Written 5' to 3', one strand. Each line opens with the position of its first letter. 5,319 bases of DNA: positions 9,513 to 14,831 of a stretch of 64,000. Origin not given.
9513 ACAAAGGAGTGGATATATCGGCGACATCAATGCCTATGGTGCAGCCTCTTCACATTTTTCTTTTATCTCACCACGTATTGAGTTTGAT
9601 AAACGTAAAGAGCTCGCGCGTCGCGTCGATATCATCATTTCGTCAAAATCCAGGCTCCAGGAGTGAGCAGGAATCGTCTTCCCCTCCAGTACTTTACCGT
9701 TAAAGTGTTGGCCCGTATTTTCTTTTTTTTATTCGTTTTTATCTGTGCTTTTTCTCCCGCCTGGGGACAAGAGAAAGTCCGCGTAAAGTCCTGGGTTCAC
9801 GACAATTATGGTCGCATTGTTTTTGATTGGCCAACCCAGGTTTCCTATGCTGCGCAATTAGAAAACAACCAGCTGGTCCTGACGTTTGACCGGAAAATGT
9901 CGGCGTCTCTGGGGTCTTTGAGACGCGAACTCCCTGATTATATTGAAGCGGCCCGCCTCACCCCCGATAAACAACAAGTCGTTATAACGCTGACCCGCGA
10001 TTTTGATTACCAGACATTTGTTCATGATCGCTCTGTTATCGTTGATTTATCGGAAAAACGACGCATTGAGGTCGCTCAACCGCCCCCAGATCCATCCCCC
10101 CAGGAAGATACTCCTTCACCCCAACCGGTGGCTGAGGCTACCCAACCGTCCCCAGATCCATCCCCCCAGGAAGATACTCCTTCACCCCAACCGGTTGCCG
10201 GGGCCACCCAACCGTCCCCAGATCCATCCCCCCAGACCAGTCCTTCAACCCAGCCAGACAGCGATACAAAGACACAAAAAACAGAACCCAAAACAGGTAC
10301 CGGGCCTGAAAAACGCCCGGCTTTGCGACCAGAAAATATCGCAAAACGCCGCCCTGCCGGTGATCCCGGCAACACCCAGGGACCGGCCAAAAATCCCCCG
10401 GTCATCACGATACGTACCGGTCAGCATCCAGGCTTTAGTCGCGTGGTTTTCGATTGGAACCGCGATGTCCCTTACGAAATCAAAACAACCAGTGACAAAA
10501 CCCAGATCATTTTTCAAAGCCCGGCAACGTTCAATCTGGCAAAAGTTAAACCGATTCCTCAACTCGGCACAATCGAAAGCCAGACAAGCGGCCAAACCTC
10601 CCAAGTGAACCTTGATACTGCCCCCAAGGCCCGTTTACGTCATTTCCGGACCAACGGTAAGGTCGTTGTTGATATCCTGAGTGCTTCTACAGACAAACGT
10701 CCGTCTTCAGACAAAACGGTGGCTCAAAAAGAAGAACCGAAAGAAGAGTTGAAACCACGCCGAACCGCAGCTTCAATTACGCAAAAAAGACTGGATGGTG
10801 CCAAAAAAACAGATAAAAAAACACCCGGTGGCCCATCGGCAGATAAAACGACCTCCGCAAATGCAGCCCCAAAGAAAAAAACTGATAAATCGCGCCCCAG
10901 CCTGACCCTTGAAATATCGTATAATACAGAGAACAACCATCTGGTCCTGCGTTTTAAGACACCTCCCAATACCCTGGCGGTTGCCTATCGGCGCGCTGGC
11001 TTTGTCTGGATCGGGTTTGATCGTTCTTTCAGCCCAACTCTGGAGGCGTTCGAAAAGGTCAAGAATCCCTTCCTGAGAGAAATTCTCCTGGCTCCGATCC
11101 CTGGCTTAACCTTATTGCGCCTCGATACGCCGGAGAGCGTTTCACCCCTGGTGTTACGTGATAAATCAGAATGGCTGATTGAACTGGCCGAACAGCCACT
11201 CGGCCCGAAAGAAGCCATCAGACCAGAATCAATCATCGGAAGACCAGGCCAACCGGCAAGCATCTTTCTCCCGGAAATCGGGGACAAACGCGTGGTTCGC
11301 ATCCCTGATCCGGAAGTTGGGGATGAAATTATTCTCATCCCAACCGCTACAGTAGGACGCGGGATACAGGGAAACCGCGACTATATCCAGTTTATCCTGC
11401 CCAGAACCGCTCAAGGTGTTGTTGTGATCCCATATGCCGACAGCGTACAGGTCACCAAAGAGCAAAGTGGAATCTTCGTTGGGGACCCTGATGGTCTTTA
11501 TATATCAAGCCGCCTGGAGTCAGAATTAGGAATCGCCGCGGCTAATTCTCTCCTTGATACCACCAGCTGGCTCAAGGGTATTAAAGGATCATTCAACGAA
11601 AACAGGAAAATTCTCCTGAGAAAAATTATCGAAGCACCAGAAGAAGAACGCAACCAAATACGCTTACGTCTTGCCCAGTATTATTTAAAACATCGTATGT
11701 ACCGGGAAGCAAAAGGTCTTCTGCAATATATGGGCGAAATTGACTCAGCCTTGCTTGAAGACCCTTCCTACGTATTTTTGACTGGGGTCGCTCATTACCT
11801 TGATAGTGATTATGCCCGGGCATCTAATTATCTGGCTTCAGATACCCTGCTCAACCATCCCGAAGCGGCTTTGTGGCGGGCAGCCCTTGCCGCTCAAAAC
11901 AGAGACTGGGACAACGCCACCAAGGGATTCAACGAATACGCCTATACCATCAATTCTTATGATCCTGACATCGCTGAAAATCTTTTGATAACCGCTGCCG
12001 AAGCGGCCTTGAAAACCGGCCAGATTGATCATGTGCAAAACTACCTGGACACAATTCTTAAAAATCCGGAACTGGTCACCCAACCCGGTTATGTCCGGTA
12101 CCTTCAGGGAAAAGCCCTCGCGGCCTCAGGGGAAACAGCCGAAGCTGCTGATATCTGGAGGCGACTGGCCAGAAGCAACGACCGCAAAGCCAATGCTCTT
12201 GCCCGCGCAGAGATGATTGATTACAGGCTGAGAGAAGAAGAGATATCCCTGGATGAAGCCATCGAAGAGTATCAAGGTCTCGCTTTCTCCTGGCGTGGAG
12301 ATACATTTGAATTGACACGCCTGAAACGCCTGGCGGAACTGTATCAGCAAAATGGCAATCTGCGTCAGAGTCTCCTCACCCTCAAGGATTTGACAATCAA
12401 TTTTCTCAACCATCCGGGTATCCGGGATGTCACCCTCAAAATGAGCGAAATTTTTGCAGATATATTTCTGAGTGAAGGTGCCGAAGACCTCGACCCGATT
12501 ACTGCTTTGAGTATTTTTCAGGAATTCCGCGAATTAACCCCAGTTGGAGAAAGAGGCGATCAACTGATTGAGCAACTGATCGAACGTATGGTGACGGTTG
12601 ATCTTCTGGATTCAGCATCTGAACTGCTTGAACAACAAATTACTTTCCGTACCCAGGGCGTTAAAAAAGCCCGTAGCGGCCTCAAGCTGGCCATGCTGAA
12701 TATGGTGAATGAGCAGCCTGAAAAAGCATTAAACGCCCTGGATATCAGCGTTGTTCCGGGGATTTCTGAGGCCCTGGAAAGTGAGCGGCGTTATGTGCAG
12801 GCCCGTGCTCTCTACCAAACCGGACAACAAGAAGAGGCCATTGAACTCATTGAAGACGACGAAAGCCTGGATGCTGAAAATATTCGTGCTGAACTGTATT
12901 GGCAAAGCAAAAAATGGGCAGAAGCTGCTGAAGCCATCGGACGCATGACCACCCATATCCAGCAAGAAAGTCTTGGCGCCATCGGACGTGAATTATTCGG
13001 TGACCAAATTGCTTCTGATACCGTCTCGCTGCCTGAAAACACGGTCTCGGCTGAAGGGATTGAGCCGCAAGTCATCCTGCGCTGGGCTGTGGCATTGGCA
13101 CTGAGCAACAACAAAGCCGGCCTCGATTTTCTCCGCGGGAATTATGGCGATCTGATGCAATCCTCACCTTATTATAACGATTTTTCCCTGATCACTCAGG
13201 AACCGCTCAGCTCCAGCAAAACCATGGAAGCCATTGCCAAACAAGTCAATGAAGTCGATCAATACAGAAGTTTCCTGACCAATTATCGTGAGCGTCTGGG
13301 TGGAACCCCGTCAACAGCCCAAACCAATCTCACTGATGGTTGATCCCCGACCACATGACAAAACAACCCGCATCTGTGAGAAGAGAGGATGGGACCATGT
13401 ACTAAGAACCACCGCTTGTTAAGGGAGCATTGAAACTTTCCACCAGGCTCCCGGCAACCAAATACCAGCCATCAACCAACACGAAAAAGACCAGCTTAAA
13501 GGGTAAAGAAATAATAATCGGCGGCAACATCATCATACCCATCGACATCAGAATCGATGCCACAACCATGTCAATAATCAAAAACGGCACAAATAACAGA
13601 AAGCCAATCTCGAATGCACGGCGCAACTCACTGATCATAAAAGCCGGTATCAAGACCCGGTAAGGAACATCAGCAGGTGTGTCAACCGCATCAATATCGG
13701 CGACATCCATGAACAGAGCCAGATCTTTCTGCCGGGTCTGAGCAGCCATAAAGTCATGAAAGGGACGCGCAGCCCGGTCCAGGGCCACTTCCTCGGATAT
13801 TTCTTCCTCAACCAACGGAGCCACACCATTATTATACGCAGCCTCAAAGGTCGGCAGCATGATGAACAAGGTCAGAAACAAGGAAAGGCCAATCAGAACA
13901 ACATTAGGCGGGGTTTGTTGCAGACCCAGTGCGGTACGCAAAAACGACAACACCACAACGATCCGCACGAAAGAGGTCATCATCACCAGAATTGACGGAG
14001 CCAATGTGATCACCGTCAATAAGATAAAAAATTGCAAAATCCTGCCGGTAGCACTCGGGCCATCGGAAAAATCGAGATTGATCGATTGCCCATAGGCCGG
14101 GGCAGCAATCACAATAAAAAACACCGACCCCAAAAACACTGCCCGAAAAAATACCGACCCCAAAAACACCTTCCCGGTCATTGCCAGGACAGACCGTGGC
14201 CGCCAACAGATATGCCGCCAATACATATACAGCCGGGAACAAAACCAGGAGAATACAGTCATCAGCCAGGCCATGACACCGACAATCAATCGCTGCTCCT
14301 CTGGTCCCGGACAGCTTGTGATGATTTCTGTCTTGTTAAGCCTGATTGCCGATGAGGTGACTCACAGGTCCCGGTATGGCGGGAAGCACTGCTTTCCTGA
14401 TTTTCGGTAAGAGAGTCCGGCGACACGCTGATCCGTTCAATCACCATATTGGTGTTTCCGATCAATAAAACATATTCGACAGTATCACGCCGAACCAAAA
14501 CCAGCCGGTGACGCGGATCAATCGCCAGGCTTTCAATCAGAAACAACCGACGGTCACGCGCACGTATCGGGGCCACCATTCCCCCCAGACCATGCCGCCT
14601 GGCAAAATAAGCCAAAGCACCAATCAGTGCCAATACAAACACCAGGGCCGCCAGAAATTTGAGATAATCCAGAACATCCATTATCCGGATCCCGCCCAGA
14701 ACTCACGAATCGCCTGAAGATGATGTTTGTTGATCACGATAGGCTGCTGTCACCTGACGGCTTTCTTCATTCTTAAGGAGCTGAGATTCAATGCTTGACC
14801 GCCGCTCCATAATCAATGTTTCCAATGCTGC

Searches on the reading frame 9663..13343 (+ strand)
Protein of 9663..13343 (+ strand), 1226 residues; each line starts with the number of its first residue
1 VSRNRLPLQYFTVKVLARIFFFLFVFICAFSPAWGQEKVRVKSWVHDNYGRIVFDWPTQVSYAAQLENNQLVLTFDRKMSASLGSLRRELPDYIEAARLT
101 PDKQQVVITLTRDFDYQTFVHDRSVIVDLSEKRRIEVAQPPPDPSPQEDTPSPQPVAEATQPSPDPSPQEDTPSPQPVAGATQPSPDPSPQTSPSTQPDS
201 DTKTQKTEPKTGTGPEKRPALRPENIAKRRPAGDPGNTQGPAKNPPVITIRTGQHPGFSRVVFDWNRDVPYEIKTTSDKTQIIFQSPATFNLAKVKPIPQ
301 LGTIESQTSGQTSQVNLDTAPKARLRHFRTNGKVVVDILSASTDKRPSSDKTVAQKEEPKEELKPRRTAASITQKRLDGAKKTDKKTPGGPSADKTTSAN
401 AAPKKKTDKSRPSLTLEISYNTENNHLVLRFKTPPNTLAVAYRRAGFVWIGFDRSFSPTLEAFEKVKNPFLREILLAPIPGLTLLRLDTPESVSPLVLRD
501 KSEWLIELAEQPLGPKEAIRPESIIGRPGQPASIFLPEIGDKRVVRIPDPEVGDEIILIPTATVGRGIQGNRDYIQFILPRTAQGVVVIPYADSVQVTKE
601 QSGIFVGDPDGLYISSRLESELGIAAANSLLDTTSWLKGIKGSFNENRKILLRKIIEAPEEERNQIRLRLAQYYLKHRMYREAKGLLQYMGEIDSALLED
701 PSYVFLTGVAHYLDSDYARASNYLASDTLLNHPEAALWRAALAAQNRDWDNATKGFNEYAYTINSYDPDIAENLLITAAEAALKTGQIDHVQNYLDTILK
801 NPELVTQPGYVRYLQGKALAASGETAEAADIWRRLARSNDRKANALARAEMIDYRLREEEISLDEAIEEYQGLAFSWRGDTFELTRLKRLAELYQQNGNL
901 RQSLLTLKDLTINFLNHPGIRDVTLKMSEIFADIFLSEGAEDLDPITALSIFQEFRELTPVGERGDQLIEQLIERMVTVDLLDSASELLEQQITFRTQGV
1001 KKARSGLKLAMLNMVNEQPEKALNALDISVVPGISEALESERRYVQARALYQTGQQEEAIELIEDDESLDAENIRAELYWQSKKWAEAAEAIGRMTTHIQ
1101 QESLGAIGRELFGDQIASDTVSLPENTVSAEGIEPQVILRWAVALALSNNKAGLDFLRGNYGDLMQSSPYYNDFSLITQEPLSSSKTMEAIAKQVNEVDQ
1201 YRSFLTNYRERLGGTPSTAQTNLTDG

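Call 5: search_protein_families(library=ncbifam, proteins=[window:9663-13343:+])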
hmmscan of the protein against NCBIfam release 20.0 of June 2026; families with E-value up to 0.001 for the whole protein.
window:9663-13343:+ (1226 aa): 2 families
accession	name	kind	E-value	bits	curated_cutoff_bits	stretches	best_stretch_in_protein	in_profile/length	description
NF052415.1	T3SS_chap_SctY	equivalog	2.9e-05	24.5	70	0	984-1061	24-98/106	type III secretion apparatus assembly chaperone SctY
NF052312.1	T9SS_PorW_SprE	equivalog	0.0005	18.8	250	1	705-881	108-287/716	type IX secretion system periplasmic lipoprotein PorW/SprE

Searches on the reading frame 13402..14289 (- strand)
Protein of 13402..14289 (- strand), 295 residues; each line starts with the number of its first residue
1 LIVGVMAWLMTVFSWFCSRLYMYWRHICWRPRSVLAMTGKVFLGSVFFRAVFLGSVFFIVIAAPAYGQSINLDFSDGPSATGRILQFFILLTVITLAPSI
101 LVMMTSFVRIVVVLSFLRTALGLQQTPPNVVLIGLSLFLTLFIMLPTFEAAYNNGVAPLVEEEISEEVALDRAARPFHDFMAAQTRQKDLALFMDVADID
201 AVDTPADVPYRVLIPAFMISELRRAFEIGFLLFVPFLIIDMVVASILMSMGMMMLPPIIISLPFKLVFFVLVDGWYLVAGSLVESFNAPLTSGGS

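Call 19: search_protein_families(library=pfam, proteins=[window:13402-14289:-], max_evalue=0.01)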
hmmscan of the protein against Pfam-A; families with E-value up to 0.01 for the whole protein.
window:13402-14289:- (295 aa): 1 family
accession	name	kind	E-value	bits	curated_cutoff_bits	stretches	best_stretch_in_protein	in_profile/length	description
PF00813.25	FliP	-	1.2e-81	273.6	26.9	1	90-282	1-191/191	FliP family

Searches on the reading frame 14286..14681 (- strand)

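Call 19: search_protein_families(library=pfam, proteins=[window:14286-14681:-], max_evalue=0.01)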
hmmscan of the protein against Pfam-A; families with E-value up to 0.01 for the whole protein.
window:14286-14681:- (131 aa): 1 family
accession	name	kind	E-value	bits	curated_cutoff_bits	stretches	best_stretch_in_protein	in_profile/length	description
PF04347.18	FliO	-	5.1e-06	26.9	22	1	25-99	1-73/91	Flagellar biosynthesis protein, FliO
